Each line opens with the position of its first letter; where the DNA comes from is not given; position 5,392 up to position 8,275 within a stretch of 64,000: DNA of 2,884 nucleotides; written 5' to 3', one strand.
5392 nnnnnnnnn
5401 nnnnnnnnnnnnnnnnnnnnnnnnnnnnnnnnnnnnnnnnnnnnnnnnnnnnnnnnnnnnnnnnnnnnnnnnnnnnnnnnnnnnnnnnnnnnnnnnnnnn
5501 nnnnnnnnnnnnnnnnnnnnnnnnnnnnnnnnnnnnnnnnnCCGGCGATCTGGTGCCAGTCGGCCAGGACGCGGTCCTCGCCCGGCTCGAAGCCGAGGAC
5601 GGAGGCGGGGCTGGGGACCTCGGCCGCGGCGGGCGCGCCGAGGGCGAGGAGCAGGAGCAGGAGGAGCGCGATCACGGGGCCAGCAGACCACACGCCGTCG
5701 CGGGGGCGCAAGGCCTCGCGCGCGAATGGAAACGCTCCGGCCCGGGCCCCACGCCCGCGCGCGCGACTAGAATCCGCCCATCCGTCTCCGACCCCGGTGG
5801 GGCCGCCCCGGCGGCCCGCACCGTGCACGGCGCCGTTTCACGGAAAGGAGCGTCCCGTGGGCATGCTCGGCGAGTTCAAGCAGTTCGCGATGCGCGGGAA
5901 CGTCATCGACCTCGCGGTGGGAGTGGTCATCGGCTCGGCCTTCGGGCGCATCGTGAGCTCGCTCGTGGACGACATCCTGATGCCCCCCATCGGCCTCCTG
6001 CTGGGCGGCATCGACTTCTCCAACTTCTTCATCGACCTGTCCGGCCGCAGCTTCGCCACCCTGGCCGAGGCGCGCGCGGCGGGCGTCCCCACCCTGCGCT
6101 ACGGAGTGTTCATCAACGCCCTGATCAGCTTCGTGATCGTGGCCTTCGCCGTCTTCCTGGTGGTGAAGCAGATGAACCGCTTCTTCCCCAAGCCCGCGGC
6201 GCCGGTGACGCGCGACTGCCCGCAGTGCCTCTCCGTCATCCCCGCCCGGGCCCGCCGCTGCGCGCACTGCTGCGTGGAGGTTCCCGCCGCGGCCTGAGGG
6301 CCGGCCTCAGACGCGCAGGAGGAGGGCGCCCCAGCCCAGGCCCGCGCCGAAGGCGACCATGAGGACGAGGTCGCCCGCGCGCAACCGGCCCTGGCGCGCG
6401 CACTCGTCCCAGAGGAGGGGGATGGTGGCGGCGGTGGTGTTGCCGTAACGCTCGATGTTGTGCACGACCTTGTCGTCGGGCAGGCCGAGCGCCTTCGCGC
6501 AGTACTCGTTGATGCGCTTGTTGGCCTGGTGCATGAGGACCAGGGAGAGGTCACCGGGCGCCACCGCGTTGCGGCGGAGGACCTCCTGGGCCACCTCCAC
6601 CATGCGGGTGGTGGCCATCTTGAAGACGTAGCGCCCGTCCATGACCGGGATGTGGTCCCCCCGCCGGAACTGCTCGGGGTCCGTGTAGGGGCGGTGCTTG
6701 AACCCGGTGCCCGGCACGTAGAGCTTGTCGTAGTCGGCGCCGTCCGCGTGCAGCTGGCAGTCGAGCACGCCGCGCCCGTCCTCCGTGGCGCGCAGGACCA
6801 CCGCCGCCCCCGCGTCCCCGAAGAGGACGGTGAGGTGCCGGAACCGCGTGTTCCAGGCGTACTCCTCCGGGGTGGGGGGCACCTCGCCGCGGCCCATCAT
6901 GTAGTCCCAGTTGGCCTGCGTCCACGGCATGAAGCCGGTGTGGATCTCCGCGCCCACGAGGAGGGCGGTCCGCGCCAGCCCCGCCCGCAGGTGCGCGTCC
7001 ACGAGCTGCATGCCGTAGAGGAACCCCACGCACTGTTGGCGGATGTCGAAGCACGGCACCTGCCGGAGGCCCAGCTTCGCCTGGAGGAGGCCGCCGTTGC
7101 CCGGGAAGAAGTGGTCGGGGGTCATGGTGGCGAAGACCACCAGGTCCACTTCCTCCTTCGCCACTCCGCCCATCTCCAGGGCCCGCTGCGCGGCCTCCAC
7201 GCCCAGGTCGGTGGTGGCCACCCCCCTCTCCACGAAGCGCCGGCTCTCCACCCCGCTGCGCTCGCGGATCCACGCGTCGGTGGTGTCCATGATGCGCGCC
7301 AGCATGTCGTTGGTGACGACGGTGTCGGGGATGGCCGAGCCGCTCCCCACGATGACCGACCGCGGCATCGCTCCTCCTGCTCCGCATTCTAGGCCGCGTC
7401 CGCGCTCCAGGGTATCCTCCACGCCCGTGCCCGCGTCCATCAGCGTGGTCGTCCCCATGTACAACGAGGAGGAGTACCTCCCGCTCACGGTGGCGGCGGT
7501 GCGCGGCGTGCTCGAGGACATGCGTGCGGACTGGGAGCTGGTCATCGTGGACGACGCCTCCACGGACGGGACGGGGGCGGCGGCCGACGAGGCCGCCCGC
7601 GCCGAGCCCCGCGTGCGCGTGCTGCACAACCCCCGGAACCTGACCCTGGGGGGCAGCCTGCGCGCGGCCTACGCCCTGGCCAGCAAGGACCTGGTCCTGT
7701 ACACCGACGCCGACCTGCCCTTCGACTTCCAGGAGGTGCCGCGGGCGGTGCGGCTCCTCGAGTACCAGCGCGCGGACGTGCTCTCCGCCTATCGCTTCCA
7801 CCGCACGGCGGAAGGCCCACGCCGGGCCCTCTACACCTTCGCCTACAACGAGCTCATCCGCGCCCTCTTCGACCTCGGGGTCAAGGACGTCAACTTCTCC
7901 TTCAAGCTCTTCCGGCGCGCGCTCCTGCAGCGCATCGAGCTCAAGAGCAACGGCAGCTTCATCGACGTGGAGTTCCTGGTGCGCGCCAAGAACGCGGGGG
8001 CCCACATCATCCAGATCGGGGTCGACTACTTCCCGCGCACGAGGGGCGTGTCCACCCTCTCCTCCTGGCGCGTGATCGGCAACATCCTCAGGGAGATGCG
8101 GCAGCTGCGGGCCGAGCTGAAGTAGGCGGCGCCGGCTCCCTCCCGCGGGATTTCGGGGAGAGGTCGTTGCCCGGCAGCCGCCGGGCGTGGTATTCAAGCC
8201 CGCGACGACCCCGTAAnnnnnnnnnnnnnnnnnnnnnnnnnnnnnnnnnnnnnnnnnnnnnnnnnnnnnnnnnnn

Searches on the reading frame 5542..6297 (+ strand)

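Call 71: search_protein_families(library=pfam, proteins=[window:5542-6297:+], max_evalue=0.0001)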
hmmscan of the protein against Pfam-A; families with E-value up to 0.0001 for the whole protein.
window:5542-6297:+ (251 aa): 1 family
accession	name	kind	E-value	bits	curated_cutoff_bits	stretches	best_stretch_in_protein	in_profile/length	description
PF01741.23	MscL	-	1.2e-40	139.1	27.4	1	108-231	1-116/123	Large-conductance mechanosensitive channel, MscL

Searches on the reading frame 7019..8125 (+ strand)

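Call 71: search_protein_families(library=pfam, proteins=[window:7019-8125:+], max_evalue=0.0001)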
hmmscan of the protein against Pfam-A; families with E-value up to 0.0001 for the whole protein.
window:7019-8125:+ (368 aa): 2 families
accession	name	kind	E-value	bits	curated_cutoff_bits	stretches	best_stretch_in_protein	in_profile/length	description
PF00535.33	Glycos_transf_2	-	3.1e-29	102.5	23.3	1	142-305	1-166/168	Glycosyl transferase family 2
PF13641.12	Glyco_tranf_2_3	-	5.8e-09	36.7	27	1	139-331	2-202/230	Glycosyltransferase like family 2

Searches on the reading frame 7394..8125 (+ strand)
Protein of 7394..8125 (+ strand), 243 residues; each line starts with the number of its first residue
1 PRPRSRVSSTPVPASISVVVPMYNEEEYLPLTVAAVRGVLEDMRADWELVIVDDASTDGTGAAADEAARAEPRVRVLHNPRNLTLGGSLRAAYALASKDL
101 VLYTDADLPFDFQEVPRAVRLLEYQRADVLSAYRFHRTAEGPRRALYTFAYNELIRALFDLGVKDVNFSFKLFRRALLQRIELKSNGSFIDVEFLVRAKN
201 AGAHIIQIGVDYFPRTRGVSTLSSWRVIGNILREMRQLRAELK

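Call 73: search_solved_structures(query=window:7394-8125:+, max_evalue=0.00001)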
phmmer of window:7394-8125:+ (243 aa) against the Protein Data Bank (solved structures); distinct sequences matched with E-value up to 0.00001: 11.
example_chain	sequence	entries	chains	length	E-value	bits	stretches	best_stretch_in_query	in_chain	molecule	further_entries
9hwj_A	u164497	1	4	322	8.5e-15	58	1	15-229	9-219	Undecaprenyl-phosphate 4-deoxy-4-formamido-L-arabinose transferase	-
8vxh_A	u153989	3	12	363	3.6e-14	56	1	11-228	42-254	Undecaprenyl-phosphate 4-deoxy-4-formamido-L-arabinose transferase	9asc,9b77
9bhc_C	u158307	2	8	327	3.6e-14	56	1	14-228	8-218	Undecaprenyl-phosphate 4-deoxy-4-formamido-L-arabinose transferase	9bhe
5mlz_A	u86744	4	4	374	3.3e-11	46.3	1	15-235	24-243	Dolichol monophosphate mannose synthase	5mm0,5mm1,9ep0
3bcv_A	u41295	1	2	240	6.2e-09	38.8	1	15-111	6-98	Putative glycosyltransferase protein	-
5eke_A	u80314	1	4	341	1.2e-07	34.6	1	14-181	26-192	Uncharacterized glycosyltransferase sll0501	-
5ekp_C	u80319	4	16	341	1.2e-07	34.6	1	14-181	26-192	Uncharacterized glycosyltransferase sll0501 | Glycosyltransferase sll0501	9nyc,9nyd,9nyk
9nye_A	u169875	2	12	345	1.3e-07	34.6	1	14-181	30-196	Glycosyltransferase sll0501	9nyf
5hea_A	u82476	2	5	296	2.4e-07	33.6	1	16-110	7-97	Putative glycosyltransferase (GalT1)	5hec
2z87_A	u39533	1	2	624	3.1e-07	33.3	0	13-130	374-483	Chondroitin synthase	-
2z86_A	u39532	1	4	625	3.1e-07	33.3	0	13-130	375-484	Chondroitin synthase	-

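Call 74: search_protein_families(library=ncbifam, proteins=[window:7394-8125:+], max_evalue=0.00001)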
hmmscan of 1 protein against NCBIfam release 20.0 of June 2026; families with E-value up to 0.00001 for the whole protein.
window:7394-8125:+ (243 aa): 16 families
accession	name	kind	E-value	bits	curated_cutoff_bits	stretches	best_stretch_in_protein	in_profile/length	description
NF007986.1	PRK10714.1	equivalog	8.6e-17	61.1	529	1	15-228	7-216/316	undecaprenyl-phosphate 4-deoxy-4-formamido-L-arabinose transferase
NF047588.1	GlcsyltransPgfSStrep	equivalog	2.2e-16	60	500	1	16-181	3-167/308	glycosyltransferase PgfS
TIGR03937.1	PgaC_IcaA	equivalog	9e-12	44.6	422.3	1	14-111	45-139/407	poly-beta-1,6-N-acetyl-D-glucosamine synthase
NF010496.0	PRK13915.1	equivalog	8.9e-11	41.4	262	1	14-109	31-128/307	glucosyl-3-phosphoglycerate synthase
NF053739.1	GlytfEpsEBac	equivalog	9e-11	41.2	450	1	16-123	3-108/265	glycosyltransferase EpsE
TIGR04182.1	glyco_TIGR04182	equivalog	1.1e-10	41.4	325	1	16-221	2-199/293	S-layer glycoprotein N-glycosyltransferase AglJ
NF041391.1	DPhHxTase_Halo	equivalog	1.2e-10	40.8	375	1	23-223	4-193/213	dolichyl-phosphate hexose transferase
NF047683.1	TeichurnBiosyTuaG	equivalog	1.3e-10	41.4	400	1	15-122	7-111/252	teichuronic acid biosynthesis protein TuaG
TIGR03469.1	HpnB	hypoth_equivalog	7.5e-09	35.1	379.25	1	13-132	43-170/386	hopene-associated glycosyltransferase HpnB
TIGR04283.1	glyco_like_mftF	equivalog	9.8e-09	35.1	182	1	16-137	1-111/221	TIGR04283 family arsenosugar biosynthesis glycosyltransferase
NF058614.1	PPMAGASynPpgS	equivalog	2.3e-08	33.7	370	1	17-200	3-184/226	polyprenyl-phospho-N-acetylgalactosaminyl synthase PpgS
TIGR03965.1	mycofact_glyco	equivalog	2.3e-08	33.4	280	1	6-108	66-165/467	mycofactocin biosynthesis glycosyltransferase MftF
NF007482.0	PRK10073.1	equivalog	3.2e-08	33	423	1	15-108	7-96/334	glycosyltransferase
NF041875.1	EPS_EpsD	equivalog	1e-06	28.4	370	1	16-113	1-95/325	exopolysaccharide biosynthesis glycosyltransferase EpsD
NF050050.1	ProtGlycPglI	equivalog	5.5e-06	26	500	1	15-104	3-90/306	GalNAc(5)-diNAcBac-PP-undecaprenol beta-1,3-glucosyltransferase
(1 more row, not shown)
